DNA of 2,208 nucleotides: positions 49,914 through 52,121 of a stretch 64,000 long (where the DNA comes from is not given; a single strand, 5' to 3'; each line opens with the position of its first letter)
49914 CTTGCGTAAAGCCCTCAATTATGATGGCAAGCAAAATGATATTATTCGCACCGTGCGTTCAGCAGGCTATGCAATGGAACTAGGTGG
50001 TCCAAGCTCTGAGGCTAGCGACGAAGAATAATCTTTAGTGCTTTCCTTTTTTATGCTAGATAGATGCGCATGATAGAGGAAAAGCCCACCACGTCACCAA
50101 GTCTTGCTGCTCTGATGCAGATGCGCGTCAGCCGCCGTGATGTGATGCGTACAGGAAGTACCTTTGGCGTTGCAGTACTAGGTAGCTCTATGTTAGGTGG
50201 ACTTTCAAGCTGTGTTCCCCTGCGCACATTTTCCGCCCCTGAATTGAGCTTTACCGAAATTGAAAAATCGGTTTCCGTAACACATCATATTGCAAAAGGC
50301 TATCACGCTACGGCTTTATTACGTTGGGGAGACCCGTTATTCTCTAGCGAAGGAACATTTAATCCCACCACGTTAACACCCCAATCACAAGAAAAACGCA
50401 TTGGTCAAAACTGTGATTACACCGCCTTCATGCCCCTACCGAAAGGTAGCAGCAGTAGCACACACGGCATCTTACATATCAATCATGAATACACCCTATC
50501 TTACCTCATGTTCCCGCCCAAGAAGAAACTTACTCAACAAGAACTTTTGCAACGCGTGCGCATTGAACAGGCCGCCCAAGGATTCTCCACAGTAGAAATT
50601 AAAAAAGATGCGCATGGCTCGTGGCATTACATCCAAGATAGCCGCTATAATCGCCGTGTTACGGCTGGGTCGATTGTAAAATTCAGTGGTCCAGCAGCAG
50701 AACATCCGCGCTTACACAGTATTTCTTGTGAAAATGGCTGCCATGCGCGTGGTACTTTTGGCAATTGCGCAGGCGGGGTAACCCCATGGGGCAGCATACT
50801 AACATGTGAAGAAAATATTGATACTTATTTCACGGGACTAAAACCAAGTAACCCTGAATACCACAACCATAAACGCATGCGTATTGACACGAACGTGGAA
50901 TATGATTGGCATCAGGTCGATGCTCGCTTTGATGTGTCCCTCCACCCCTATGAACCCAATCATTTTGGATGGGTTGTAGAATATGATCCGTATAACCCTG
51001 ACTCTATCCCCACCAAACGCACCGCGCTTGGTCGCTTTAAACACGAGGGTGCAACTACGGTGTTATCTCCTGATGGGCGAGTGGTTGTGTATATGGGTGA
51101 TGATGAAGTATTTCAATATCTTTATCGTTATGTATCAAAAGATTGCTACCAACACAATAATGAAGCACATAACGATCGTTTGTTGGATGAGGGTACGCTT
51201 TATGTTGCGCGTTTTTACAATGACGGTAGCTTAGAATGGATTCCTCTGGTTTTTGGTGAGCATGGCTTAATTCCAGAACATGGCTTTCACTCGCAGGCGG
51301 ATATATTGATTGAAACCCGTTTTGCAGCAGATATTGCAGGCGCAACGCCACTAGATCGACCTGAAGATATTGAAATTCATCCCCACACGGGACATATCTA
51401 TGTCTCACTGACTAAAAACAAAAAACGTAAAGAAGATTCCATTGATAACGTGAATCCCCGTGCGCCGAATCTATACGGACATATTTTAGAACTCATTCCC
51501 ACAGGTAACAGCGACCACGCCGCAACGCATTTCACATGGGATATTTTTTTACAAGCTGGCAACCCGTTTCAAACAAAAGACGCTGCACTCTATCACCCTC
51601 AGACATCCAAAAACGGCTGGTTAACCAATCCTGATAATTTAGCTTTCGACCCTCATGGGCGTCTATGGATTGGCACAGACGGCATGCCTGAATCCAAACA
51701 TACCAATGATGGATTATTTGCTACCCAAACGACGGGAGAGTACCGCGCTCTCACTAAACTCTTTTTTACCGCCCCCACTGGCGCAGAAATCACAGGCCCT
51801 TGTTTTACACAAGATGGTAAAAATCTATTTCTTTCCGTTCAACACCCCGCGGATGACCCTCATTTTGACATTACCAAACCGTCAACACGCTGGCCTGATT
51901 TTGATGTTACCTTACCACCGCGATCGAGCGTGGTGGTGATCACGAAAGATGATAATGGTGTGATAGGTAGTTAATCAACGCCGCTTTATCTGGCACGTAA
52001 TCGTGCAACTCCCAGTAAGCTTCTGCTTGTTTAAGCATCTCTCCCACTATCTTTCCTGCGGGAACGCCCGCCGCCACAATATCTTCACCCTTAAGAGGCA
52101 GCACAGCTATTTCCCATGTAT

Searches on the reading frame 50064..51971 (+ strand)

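Call 64: search_protein_families(library=pfam, proteins=[window:50064-51971:+], max_evalue=0.0001)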
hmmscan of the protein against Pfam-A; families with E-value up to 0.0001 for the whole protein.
window:50064-51971:+ (636 aa): 1 family
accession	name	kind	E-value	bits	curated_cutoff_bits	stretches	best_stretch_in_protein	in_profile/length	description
PF05787.19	PhoX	-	3.9e-150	501.8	24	1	62-595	2-514/515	Alkaline phosphatase PhoX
